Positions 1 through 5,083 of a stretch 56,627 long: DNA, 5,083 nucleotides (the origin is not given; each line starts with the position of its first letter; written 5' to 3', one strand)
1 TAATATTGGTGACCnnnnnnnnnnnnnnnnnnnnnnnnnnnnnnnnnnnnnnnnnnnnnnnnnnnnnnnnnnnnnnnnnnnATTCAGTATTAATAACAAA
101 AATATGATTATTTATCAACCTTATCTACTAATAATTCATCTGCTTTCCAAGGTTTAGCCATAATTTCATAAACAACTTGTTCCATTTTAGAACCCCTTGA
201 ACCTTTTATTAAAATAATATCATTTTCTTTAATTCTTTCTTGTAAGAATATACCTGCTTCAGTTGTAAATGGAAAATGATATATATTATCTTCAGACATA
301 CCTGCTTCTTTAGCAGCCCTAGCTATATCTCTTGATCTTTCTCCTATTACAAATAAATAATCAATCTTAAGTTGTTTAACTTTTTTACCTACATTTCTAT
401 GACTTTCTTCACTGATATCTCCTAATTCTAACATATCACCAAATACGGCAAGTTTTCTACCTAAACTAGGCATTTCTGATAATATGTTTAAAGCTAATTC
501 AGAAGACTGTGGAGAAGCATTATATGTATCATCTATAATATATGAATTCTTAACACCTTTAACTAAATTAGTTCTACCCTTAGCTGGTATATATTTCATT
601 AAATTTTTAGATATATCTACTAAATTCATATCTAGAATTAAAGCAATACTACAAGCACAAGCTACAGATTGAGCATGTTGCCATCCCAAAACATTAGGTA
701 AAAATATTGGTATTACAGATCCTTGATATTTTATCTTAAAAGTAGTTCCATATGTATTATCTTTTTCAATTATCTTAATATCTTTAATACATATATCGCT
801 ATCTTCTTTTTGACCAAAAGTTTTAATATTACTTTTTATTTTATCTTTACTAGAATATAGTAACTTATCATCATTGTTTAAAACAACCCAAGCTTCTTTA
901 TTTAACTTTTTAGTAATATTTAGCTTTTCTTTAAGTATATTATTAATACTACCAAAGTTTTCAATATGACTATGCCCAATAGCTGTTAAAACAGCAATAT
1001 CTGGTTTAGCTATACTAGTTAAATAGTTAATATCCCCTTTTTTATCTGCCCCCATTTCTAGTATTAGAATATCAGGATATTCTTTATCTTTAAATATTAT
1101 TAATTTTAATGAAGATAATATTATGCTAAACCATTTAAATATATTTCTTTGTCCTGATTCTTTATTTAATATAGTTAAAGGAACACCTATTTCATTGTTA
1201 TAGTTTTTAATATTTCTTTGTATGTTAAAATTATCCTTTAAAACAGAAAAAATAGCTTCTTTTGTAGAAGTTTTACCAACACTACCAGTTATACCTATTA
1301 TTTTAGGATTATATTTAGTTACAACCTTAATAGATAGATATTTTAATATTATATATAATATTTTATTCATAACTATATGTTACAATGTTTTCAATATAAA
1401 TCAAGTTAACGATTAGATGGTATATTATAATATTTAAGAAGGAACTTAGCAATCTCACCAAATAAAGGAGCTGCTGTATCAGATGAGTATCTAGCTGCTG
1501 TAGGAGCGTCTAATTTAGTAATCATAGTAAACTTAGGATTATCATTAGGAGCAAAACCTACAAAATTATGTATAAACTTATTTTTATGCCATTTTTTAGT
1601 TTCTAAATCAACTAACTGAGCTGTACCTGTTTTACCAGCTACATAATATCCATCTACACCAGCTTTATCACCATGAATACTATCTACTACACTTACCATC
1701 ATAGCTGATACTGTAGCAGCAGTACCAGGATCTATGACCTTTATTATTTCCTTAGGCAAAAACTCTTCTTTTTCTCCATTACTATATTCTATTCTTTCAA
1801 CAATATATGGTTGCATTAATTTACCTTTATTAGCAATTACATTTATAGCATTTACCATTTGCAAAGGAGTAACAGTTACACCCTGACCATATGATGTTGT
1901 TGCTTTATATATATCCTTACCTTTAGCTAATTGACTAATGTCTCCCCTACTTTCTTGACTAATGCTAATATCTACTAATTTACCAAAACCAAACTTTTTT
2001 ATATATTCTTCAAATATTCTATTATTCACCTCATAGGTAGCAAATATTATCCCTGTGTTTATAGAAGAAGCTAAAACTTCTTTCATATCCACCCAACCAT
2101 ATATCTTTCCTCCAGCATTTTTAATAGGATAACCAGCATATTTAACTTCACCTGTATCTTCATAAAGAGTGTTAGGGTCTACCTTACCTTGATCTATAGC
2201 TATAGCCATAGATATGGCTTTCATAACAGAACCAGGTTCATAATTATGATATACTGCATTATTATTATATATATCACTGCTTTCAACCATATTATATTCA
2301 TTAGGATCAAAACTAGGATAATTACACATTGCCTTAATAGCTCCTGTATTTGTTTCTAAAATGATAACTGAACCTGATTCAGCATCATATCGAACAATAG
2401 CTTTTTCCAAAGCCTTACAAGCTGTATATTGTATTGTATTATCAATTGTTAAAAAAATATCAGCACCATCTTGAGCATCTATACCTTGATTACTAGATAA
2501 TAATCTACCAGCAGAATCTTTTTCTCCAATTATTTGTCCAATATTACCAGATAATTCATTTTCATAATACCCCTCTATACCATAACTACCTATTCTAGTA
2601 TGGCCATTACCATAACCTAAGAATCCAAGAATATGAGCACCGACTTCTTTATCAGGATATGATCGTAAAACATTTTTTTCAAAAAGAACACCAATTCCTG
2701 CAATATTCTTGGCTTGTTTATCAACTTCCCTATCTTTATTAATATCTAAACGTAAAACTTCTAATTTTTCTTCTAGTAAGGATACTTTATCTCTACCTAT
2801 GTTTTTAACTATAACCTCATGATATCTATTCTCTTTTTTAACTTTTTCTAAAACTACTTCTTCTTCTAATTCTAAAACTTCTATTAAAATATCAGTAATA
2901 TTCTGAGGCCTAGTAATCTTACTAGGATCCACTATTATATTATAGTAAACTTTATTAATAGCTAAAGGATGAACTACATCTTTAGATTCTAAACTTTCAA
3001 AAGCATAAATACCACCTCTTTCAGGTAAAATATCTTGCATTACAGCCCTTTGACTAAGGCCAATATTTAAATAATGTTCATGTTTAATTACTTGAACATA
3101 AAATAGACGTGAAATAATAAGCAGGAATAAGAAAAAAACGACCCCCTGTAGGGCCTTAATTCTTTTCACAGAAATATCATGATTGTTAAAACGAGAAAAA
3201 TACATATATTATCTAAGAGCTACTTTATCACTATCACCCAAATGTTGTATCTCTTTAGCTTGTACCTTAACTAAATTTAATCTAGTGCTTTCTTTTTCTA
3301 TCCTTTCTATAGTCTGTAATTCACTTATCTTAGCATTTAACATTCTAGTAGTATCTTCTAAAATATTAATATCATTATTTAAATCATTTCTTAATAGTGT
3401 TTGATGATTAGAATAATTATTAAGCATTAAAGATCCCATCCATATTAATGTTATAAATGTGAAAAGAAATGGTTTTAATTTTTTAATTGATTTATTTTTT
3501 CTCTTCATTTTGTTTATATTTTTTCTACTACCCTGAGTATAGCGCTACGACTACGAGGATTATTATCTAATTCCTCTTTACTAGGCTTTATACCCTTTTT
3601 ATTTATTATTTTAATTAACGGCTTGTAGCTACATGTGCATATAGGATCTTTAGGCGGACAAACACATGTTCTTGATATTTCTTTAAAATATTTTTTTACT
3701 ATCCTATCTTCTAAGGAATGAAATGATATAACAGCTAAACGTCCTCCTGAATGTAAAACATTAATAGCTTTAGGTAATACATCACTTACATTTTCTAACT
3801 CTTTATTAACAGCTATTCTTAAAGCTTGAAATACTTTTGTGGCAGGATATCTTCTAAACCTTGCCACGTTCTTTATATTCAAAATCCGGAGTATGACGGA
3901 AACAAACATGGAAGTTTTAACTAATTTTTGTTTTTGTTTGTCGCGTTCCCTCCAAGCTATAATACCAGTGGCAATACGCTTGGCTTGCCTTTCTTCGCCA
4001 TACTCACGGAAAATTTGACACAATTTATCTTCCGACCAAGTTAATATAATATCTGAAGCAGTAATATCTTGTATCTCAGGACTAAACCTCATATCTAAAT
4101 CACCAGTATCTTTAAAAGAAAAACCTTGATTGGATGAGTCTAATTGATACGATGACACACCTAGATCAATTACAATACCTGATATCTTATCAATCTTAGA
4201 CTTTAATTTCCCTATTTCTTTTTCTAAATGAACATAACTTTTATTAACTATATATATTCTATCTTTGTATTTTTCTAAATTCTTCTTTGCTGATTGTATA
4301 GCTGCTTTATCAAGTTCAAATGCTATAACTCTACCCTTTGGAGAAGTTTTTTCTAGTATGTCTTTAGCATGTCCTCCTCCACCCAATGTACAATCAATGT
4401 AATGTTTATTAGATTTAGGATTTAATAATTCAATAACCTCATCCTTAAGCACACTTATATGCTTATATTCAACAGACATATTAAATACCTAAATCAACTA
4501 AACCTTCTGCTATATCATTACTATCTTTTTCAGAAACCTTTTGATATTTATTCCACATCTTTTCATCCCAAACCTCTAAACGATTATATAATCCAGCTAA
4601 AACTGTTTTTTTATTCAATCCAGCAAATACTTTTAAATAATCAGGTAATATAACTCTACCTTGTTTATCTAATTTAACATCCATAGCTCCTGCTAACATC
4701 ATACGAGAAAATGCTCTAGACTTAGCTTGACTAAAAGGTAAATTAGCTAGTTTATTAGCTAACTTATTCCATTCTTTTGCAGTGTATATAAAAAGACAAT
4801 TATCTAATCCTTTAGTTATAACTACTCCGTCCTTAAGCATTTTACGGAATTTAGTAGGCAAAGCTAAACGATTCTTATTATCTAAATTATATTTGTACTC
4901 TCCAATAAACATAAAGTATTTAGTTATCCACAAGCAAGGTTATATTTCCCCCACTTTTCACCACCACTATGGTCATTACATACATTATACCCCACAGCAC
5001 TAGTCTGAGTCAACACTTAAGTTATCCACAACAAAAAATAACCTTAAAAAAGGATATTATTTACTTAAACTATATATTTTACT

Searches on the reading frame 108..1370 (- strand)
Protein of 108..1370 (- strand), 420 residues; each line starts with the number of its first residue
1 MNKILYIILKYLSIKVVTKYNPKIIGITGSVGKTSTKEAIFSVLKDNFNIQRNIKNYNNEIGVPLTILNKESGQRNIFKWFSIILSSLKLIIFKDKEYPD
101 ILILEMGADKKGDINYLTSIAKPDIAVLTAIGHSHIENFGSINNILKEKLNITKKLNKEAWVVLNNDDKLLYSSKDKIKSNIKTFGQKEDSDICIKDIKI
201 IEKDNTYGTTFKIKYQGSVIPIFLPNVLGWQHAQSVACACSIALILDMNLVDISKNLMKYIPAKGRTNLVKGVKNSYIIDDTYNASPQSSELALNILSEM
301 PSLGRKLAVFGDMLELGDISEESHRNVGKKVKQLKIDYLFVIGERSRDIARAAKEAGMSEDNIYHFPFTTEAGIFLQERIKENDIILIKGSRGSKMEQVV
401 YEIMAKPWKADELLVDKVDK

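Call 40: find_encoding_contigs(protein=window:108-1370:-, flank=10000, max_places=3)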
Protein window:108-1370:- (420 aa): 2 contigs read that carry it; 1 place shown.
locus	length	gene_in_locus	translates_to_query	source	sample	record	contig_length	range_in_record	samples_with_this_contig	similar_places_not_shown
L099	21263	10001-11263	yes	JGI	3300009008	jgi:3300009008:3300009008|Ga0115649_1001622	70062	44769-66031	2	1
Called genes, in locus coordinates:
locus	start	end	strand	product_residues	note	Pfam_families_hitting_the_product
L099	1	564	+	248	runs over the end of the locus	PF02673:BacA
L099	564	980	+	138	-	PF01467:CTP_transf_like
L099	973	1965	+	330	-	PF02618:YceG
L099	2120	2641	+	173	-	PF00466:Ribosomal_L10, PF27436:RL10_C (weak)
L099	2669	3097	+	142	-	PF16320:Ribosomal_L12_N, PF00542:Ribosomal_L12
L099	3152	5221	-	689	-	-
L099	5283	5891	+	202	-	-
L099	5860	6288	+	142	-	-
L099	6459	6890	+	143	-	PF02381:MraZ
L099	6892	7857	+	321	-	PF01795:Methyltransf_5, PF13847:Methyltransf_31 (faint)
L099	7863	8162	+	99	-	-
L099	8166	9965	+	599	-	PF03717:PBP_dimer, PF00905:Transpeptidase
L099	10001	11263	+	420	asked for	PF08245:Mur_ligase_M, PF02875:Mur_ligase_C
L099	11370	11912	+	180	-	PF03215:Rad17 (weak), PF00485:PRK (faint), PF13238:AAA_18 (weak), PF01202:SKI (faint)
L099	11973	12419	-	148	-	-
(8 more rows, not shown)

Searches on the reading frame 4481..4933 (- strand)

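Call 31: search_protein_families(library=pfam, proteins=[window:4481-4933:-], max_evalue=0.01)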
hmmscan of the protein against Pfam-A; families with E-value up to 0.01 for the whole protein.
window:4481-4933:- (150 aa): 1 family
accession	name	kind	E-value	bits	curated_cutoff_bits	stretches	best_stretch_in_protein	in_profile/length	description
PF02381.23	MraZ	-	3.8e-40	136.2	23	2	8-77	1-71/72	MraZ protein, putative antitoxin-like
